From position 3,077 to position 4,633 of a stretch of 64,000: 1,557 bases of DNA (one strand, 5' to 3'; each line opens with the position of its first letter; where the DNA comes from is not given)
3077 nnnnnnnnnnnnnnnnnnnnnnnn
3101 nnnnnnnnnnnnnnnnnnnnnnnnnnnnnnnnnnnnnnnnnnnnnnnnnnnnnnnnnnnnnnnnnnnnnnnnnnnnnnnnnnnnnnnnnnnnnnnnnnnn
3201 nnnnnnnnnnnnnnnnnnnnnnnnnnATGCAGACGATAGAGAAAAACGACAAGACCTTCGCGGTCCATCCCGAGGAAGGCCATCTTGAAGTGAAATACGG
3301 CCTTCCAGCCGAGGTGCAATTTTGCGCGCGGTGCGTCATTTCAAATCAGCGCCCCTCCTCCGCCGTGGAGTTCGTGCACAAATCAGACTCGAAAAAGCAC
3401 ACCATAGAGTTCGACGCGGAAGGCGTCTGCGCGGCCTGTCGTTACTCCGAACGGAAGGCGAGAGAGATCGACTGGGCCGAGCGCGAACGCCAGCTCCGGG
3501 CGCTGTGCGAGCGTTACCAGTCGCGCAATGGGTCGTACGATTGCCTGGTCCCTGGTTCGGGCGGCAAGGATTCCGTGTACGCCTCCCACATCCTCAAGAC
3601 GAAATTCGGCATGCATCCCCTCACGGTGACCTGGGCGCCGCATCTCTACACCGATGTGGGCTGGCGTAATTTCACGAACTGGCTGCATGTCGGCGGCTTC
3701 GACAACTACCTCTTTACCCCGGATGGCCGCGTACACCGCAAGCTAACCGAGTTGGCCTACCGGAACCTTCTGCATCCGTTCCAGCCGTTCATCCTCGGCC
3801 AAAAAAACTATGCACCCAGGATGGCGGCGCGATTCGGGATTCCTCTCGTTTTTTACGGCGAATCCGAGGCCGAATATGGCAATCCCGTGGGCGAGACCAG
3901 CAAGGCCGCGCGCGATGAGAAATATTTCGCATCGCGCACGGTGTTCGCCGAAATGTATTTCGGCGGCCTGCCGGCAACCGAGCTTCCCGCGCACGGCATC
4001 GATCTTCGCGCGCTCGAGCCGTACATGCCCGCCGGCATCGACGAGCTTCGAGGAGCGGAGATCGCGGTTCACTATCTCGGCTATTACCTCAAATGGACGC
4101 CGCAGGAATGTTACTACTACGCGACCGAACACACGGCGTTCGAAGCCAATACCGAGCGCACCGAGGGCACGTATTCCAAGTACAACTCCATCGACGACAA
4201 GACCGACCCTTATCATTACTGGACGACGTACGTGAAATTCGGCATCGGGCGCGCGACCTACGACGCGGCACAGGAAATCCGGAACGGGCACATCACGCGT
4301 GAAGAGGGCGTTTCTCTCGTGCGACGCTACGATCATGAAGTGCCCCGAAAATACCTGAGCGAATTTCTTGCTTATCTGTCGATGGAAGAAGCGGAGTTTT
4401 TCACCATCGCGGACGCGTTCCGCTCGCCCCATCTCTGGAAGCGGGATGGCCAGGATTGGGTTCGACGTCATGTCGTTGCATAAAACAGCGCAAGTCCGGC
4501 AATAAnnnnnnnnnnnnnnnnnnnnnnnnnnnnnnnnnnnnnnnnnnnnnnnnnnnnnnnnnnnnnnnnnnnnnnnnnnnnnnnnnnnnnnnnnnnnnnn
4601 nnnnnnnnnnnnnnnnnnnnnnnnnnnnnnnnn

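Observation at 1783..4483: HisF/HisH/WbpG-like trio predicts an acetamidino (acetimidoyl) sugar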

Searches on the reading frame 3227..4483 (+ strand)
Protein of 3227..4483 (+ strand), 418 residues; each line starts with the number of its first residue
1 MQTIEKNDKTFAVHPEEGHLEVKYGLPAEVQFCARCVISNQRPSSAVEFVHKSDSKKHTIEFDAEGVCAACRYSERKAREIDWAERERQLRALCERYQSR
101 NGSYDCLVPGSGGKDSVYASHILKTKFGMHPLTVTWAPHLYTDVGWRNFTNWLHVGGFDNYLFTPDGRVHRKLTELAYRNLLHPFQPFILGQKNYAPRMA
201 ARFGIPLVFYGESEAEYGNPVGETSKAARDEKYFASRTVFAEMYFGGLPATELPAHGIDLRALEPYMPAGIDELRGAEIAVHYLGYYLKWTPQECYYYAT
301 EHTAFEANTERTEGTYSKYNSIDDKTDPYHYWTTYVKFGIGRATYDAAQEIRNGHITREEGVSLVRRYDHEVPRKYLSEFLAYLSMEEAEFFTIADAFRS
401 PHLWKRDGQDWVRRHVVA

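Call 8: search_protein_families(library=pfam, proteins=[window:3227-4480:+])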
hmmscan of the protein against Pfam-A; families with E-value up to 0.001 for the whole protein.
window:3227-4480:+ (418 aa): 0 families

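Call 9: search_protein_families(library=ncbifam, proteins=[window:3227-4480:+], max_evalue=0.001)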
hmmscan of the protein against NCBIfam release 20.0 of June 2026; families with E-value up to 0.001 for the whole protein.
window:3227-4480:+ (418 aa): 1 family
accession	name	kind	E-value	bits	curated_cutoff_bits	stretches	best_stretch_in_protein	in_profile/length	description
TIGR03573.1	WbuX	subfamily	1.5e-106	356.7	203.2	1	31-394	2-342/344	N-acetyl sugar amidotransferase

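Call 17: find_homologous_proteins(query=window:3227-4480:+, max_evalue=1e-20)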
Query window:3227-4480:+ (418 aa): 8000 proteins with E <= 1e-20 among 8000 candidates; the best 120 are listed.
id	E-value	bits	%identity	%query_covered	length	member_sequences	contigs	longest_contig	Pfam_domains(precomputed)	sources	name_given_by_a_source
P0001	8.7e-256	867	85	100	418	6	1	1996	-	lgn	-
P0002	1.1e-253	860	86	100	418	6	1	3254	-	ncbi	-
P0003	8.2e-248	840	81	100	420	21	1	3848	-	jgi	jgi:N-acetyl sugar amidotransferase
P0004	1.6e-245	833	83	100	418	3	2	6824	-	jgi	jgi:N-acetyl sugar amidotransferase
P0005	1.8e-242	823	82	100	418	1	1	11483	-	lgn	-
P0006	7.7e-236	801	78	100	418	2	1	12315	-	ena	-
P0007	2.9e-235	799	78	100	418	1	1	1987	-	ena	-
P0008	1.4e-223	760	76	100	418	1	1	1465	-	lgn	-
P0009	1.9e-220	750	75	100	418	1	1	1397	-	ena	-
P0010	3.7e-216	736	74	100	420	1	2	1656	-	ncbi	-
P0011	8.2e-216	735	72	100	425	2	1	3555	-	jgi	jgi:N-acetyl sugar amidotransferase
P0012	1.6e-215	734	73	100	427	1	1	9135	-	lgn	-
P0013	4.4e-215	732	73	100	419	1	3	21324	-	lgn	-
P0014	7.6e-215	732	72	100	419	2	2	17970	-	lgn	-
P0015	1.9e-214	730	72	100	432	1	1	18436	-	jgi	jgi:N-acetyl sugar amidotransferase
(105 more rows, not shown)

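Call 18: find_related_loci(query=window:3227-4480:+, collection=genome_contigs, flank=10000)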
Query window:3227-4480:+ (418 aa) in genome_contigs; peptide patterns used: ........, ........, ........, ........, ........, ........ (x = any residue, [..] = any of these).
48 stretches matched a pattern; 30 encode a relative of the query (tblastn E <= 1e-3); 30 distinct loci.
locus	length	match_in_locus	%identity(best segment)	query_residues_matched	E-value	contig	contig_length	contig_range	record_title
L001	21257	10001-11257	71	1-418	0e+0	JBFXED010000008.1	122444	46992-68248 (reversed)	MAG: Alphaproteobacteria bacterium isolate CA_2019_TPIn_108 NODE_532_length_122444_cov_7.007137_TPIn, whole genome shotg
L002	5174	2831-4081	70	3-418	0e+0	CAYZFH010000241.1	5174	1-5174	MAG TPA_asm: uncultured Rhizobiaceae bacterium isolate SRP292972_co2_151 genome assembly, contig: NODE_16456_length_5174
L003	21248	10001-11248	70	3-417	0e+0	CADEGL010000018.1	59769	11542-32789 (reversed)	MAG: uncultured Alphaproteobacteria bacterium isolate Alphaproteobacteria sp. RBC064 genome assembly, contig: MAG064_18,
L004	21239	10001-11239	69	6-417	0e+0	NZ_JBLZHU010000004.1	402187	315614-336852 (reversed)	Hwanghaeella sp. 1Z406 NODE_4_length_402187_cov_47.881187, whole genome shotgun sequence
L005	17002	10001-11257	66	1-418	0e+0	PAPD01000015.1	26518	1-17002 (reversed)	MAG: Gammaproteobacteria bacterium isolate SP171 82424, whole genome shotgun sequence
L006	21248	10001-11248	71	3-417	0e+0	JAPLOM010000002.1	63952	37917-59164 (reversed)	MAG: Alphaproteobacteria bacterium isolate LacPavin_0818_WC50_MAG_65_9 LacPavin_0818_WC50_scaffold_826313, whole genome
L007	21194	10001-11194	62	20-418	2e-173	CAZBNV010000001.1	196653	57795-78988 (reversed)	MAG TPA_asm: uncultured Nitrospira sp. isolate SRP302447_co1_754 genome assembly, contig: NODE_255_length_196653_cov_9.3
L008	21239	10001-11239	59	2-417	1e-169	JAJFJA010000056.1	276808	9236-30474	MAG: Alphaproteobacteria bacterium isolate OFTM349 OFTM349_55, whole genome shotgun sequence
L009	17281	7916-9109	61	20-418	9e-168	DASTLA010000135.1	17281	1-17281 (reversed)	MAG TPA_asm: Nitrospiraceae bacterium isolate SMAG_U2438 k141_344728, whole genome shotgun sequence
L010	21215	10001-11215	58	13-418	9e-168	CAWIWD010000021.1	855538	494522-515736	MAG: uncultured Nitrospiraceae bacterium isolate MFD04935.bin.2.74 genome assembly, contig: contig_4571, whole genome sh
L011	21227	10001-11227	57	19-418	4e-166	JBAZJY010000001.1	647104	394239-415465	MAG: Candidatus Omnitrophota bacterium isolate SO_2017_LW4_130 scaffold_31_c1_LW137-91_2017, whole genome shotgun sequen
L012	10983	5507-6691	59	24-418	3e-165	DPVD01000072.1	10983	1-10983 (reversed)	MAG TPA_asm: Candidatus Latescibacterota bacterium isolate UBA11886 contig_9829, whole genome shotgun sequence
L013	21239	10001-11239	59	20-417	1e-164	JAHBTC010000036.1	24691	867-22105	MAG: Fimbriimonadaceae bacterium isolate ACE_ARM5 ARM5_36, whole genome shotgun sequence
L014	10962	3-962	72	99-418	5e-163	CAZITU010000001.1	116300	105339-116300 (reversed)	MAG TPA_asm: uncultured Nitrospirales bacterium isolate binchicken_co21_455 genome assembly, contig: NODE_20_length_1163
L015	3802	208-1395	58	21-417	2e-168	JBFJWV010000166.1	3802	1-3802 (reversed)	MAG: Thermoplasmatota archaeon isolate Mix_sand19.2022.05.G.31 k141_702939_length_3802_cov_8.0000, whole genome shotgun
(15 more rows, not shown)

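Call 22: search_solved_structures(query=window:3227-4480:+, max_evalue=1, show_alignments=2)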
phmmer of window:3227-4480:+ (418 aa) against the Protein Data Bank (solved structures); distinct sequences matched with E-value up to 1: 1.
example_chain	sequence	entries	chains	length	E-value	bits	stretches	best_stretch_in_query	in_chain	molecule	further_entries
8wex_A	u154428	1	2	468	2.6e-173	579.9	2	15-401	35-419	N-acetyl sugar amidotransferase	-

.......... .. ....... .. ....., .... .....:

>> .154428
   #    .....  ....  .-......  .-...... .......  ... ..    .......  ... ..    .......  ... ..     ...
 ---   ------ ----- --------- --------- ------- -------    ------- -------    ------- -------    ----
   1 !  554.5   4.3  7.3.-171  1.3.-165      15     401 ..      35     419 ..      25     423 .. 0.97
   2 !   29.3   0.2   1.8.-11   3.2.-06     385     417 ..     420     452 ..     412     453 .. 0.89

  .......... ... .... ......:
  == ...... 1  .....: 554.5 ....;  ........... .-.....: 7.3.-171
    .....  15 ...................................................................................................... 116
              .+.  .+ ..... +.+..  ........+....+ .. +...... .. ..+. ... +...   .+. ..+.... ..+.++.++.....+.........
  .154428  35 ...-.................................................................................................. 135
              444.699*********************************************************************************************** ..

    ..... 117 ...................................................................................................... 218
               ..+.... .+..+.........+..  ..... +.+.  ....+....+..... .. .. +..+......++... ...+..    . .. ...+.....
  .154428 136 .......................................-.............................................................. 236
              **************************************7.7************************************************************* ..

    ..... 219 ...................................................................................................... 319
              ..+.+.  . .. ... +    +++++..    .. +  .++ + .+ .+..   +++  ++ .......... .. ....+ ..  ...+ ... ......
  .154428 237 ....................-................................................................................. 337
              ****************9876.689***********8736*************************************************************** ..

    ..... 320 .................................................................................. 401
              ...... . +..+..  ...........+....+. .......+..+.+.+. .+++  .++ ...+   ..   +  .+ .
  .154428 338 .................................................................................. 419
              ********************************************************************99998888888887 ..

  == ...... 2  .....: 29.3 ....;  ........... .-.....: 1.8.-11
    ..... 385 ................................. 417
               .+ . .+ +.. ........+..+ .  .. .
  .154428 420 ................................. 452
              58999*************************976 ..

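Call 34: find_encoding_contigs(protein=window:3227-4483:+, flank=10000, max_places=4)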
Protein window:3227-4483:+ (418 aa): 3 contigs read that carry it; 2 places shown.
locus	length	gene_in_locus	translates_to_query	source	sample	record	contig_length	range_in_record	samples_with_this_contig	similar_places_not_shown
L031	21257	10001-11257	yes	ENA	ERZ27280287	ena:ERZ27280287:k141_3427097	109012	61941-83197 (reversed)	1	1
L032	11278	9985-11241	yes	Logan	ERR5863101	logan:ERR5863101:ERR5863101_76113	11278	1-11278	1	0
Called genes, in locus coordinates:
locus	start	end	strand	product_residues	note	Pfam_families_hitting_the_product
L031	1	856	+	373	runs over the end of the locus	PF01041:DegT_DnrJ_EryC1, PF00155:Aminotran_1_2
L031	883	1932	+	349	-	-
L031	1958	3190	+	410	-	PF00999:Na_H_Exchanger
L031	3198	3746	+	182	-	PF00005:ABC_tran (weak), PF01583:APS_kinase, PF06414:Zeta_toxin (weak), PF13671:AAA_33 (weak)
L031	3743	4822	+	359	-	PF14306:PUA_2, PF01747:ATP-sulfurylase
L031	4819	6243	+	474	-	PF00224:PK, PF02887:PK_C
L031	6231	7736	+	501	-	-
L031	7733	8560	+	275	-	PF01066:CDP-OH_P_transf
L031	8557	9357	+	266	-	PF00977:His_biosynth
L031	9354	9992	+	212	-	PF00117:GATase, PF07685:GATase_3 (weak)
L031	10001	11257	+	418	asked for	-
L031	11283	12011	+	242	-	PF02348:CTP_transf_3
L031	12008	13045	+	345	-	PF00571:CBS (faint), PF00483:NTP_transferase, PF12804:NTP_transf_3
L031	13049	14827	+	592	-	PF00664:ABC_membrane, PF00005:ABC_tran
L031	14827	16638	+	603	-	-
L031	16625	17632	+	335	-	PF01408:GFO_IDH_MocA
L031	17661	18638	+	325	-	PF04055:Radical_SAM, PF13186:SPASM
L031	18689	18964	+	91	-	-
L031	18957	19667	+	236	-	PF25087:GMPPB_C (faint), PF25084:LbH_EIF2B (faint), PF14602:Hexapep_2 (faint), PF00132:Hexapep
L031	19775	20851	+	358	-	-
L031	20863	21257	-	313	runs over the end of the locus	PF04321:RmlD_sub_bind, PF01073:3Beta_HSD (weak), PF01370:Epimerase, PF07993:NAD_binding_4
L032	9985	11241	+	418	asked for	-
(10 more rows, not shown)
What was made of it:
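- Checked: An independent gene call on the source contig gives the same boundaries: L031 8557-9357, 9354-9992 and 10001-11257, which equal window 1783-2583, 2580-3218 and 3227-4483 (call 34).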

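Call 39: search_protein_families(library=pfam, proteins=[L031:6231-7733:+, L031:883-1929:+, L031:4819-6240:+], max_evalue=0.01)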
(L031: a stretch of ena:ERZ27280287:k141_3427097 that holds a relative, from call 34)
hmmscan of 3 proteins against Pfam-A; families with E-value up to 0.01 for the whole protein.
L031:6231-7733:+ (501 aa): 0 families

L031:883-1929:+ (349 aa): 2 families
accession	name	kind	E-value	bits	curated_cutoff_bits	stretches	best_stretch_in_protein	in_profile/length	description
PF01501.26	Glyco_transf_8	-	0.00073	19.6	24.3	0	55-110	78-133/253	Glycosyl transferase family 8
PF06041.17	DUF924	-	0.00091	19.8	27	1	237-320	1-86/180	Bacterial protein of unknown function (DUF924)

L031:4819-6240:+ (474 aa): 4 families
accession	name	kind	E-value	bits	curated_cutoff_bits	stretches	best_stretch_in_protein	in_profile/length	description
PF00224.27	PK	-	3.2e-88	296.4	30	1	2-315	2-328/328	Pyruvate kinase, barrel domain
PF02887.21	PK_C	-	6.5e-14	52.4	28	1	355-450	10-103/114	Pyruvate kinase, alpha/beta domain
PF02310.24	B12-binding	-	0.0017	18.6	32.1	0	143-200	22-72/121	B12 binding domain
PF03328.21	HpcH_HpaI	-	0.0044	16.8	25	1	203-281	118-208/221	HpcH/HpaI aldolase/citrate lyase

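Call 48: search_protein_families(library=pfam, proteins=[L031:1958-3187:+, L031:3198-3743:+, L031:3743-4819:+], max_evalue=0.001)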
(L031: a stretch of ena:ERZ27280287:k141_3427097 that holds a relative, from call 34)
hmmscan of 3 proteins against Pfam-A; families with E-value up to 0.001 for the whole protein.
L031:1958-3187:+ (410 aa): 1 family
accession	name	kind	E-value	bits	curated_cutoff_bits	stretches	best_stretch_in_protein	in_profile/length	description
PF00999.27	Na_H_Exchanger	-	7.8e-41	140.6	26.2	1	17-399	2-370/375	Sodium/hydrogen exchanger, transmembrane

L031:3198-3743:+ (182 aa): 9 families
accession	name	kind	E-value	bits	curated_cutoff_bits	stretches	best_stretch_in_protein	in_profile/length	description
PF01583.26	APS_kinase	-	9.1e-34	117.1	21.1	1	6-153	2-152/152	Adenylylsulphate kinase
PF13671.12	AAA_33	-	1.1e-06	29.5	27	1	8-82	1-74/143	AAA domain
PF06414.18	Zeta_toxin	-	1.7e-06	28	22.3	1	8-50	18-59/199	Zeta toxin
PF00005.33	ABC_tran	-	7.7e-06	27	25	1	6-67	11-64/137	ABC transporter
PF13238.12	AAA_18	-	2.6e-05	25.1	29.4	1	9-118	1-107/128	AAA domain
PF01656.29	CbiA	-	0.00014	22.2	25.4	1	13-82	6-54/125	CobQ/CobB/MinD/ParA nucleotide binding domain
PF24883.2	NPHP3_N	-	0.00036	21.2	24.8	1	6-36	22-52/164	Nephrocystin 3, N-terminal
PF13191.12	AAA_16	-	0.00037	21.5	32.6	1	3-55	21-66/167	AAA ATPase domain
PF00448.28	SRP54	-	0.00079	19.5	22.7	0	8-47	3-42/196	SRP54-type protein, GTPase domain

L031:3743-4819:+ (359 aa): 2 families
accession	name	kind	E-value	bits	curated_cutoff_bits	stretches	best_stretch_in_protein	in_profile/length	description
PF01747.23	ATP-sulfurylase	-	1.8e-80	269.8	24.3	1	142-347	5-209/212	ATP-sulfurylase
PF14306.12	PUA_2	-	1.1e-34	119.7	27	1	3-131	29-158/159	PUA-like domain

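Call 69: search_dna_similar(query=window:3227-4480:+, collection=plasmids, mode=protein, max_rows=40, rows=spread)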
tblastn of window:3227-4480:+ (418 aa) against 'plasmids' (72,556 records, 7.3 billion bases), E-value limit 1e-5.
Records with a match: 13; places in all: 14; records where one place covers at least 80% of the query: 10.
Best place of each record, by identity: <60% 13.
By first word of the organism name: Azospirillum 4; Subdoligranulum 2; Agrobacterium 2; Rhizobium 1; Pseudohalocynthiibacter 1; Roseovarius 1; Alistipes 1; Rhodobacteraceae 1.
By predicted mobility (MOB-suite, as given by PLSDB): non-mobilizable 9; mobilizable 3; conjugative 1.
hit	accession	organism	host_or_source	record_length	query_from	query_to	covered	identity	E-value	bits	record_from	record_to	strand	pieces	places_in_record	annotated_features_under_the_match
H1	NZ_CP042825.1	Rhizobium sp. WL3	Wheat,phyllosphere swab,leaves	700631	21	417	95%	59.0%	4e-160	506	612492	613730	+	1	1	N-acetyl sugar amidotransferase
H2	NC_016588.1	Azospirillum lipoferum 4B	-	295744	14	417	97%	56.4%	1e-150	479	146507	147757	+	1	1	N-acetyl sugar amidotransferase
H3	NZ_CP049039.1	Pseudohalocynthiibacter aestuariivivens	pure culutre,Seawater recirculating ...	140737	15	417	96%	56.5%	6e-152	483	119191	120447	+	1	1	N-acetyl sugar amidotransferase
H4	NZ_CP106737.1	Roseovarius pelagicus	cell culture,Arctic seawater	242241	15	417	96%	56.5%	6e-152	483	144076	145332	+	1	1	N-acetyl sugar amidotransferase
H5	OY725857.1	Subdoligranulum variabile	-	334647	11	415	97%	54.4%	1e-146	468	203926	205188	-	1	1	none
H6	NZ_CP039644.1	Azospirillum sp. TSA2s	Soil,rice paddy soil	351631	23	417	94%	45.5%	8e-107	353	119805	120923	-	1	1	N-acetyl sugar amidotransferase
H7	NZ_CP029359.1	Azospirillum thermophilum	cell culture,hot spring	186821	26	418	94%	41.1%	1e-92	312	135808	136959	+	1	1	N-acetyl sugar amidotransferase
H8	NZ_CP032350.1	Azospirillum brasilense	soil sample,Agricultural field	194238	23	411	93%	29.4%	5e-39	156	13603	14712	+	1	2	N-acetyl sugar amidotransferase | asnB: asparagine synthase (glutamine-hydrolyzing)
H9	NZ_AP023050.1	Alistipes indistinctus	Homo sapiens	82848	28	407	91%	27.7%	7e-35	144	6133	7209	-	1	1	N-acetyl sugar amidotransferase | neuC: UDP-N-acetylglucosamine 2-epimerase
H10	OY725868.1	Subdoligranulum variabile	-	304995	30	407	90%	27.5%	7e-33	138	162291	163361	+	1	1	record has no annotation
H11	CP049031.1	Rhodobacteraceae bacterium SC52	Apostichopus japonicus,pure ...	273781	59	392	80%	28.8%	3e-26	119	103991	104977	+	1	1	N-acetyl sugar amidotransferase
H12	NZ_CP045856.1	Agrobacterium sp. MA01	cell culture,Microcystis culture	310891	33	166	32%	29.9%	5e-8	63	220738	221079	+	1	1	glucosamine 6-phosphate synthetase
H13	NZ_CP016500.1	Agrobacterium sp. RAC06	Microbial isolate,Algal phycosphere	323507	33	166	32%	29.9%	5e-8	63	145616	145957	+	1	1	hypothetical protein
